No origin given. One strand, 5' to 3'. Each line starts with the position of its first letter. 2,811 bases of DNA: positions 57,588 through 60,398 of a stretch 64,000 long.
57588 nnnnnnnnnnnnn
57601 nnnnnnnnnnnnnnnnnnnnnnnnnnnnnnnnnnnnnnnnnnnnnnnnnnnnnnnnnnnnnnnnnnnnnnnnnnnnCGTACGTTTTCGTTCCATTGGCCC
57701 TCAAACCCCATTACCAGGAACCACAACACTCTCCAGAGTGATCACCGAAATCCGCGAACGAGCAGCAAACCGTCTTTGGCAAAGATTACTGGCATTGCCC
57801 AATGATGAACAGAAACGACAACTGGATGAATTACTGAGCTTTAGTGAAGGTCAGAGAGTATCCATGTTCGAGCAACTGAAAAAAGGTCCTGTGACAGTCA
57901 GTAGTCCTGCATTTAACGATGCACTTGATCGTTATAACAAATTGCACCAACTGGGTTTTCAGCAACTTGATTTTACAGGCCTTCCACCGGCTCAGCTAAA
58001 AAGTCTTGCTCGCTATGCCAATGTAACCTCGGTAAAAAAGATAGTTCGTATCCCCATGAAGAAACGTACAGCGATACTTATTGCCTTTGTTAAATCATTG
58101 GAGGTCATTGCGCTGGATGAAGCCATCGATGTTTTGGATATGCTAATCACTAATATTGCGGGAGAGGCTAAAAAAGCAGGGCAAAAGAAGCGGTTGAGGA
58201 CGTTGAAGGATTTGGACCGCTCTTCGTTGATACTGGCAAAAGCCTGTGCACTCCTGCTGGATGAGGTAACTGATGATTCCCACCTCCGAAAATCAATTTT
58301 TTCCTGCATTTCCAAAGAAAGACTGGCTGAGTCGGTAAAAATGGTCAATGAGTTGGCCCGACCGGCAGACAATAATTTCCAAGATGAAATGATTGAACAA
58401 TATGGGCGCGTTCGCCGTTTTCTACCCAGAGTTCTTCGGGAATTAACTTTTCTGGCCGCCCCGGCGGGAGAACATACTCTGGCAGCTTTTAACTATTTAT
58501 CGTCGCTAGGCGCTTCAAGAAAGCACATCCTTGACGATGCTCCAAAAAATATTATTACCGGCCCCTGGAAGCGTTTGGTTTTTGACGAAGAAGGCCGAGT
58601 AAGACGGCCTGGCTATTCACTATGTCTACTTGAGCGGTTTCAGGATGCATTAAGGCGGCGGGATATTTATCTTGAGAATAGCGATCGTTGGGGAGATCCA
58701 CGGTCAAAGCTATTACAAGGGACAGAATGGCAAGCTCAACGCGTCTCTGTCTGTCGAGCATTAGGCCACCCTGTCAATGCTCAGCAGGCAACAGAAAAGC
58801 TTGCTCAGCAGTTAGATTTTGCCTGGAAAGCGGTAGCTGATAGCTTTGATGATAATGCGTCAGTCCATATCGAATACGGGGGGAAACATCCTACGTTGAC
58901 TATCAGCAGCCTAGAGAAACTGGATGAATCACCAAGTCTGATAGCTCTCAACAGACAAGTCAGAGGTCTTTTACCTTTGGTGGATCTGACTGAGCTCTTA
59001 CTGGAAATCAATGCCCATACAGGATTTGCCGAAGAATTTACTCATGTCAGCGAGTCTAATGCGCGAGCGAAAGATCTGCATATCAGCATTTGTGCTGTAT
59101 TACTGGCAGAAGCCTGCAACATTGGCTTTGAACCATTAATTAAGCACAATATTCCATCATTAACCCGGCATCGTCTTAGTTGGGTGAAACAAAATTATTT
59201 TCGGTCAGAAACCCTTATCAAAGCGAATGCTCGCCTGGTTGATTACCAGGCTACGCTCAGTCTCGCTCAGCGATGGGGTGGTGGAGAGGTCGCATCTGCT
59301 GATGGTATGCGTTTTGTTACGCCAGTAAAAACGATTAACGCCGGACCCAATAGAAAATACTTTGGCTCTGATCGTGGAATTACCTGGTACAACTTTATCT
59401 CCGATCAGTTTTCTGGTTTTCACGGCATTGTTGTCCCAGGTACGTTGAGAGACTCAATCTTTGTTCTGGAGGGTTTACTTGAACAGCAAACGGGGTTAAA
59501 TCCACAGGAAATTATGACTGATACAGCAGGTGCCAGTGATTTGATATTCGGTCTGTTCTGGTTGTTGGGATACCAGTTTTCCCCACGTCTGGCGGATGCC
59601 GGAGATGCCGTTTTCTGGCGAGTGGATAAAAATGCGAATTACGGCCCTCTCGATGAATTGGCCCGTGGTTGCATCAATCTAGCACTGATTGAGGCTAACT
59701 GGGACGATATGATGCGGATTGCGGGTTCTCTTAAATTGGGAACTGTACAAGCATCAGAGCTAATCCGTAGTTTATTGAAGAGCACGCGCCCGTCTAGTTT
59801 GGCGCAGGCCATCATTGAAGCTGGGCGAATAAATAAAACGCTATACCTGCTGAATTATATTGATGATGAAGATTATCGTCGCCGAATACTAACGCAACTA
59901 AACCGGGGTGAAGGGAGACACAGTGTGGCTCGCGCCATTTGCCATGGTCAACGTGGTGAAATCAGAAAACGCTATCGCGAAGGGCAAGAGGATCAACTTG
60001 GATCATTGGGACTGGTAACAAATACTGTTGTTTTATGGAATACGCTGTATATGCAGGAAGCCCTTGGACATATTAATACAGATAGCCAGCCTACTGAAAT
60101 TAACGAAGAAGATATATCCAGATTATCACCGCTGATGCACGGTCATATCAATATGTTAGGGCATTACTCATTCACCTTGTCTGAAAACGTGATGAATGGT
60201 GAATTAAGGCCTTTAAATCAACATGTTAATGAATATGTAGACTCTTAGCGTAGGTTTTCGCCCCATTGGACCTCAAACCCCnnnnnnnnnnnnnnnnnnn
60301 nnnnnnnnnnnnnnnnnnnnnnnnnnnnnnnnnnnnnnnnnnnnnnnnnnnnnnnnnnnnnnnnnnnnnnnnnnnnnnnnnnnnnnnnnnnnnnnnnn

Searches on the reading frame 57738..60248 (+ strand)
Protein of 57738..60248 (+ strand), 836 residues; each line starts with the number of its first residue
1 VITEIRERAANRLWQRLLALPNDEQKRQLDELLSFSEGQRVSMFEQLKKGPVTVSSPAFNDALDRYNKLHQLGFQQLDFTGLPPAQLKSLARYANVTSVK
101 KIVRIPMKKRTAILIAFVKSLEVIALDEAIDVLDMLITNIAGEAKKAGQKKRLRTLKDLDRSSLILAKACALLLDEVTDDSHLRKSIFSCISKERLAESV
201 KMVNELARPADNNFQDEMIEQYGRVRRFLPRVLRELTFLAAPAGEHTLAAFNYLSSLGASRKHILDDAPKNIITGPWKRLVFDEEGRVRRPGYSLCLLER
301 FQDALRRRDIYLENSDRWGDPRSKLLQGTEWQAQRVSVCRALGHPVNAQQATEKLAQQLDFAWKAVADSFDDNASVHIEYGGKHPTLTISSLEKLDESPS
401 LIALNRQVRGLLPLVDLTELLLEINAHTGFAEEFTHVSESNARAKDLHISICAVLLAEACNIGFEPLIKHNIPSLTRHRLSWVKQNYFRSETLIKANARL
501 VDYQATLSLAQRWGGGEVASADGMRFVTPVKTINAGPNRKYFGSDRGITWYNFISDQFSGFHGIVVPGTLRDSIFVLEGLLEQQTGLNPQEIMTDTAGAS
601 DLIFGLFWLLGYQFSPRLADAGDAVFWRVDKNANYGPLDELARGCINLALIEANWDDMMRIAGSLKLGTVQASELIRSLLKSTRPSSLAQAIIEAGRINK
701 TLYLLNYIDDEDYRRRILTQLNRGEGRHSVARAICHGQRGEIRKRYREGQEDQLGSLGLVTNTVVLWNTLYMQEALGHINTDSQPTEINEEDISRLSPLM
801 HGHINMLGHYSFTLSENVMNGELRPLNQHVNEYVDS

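Call 68: search_protein_families(library=pfam, proteins=[window:57738-60248:+], max_evalue=1e-10)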
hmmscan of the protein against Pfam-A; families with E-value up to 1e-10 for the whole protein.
window:57738-60248:+ (836 aa): 1 family
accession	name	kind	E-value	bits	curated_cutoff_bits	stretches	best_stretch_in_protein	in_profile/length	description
PF01526.23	DDE_Tnp_Tn3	-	5.7e-152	506.4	24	1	419-810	1-389/389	Tn3 transposase DDE domain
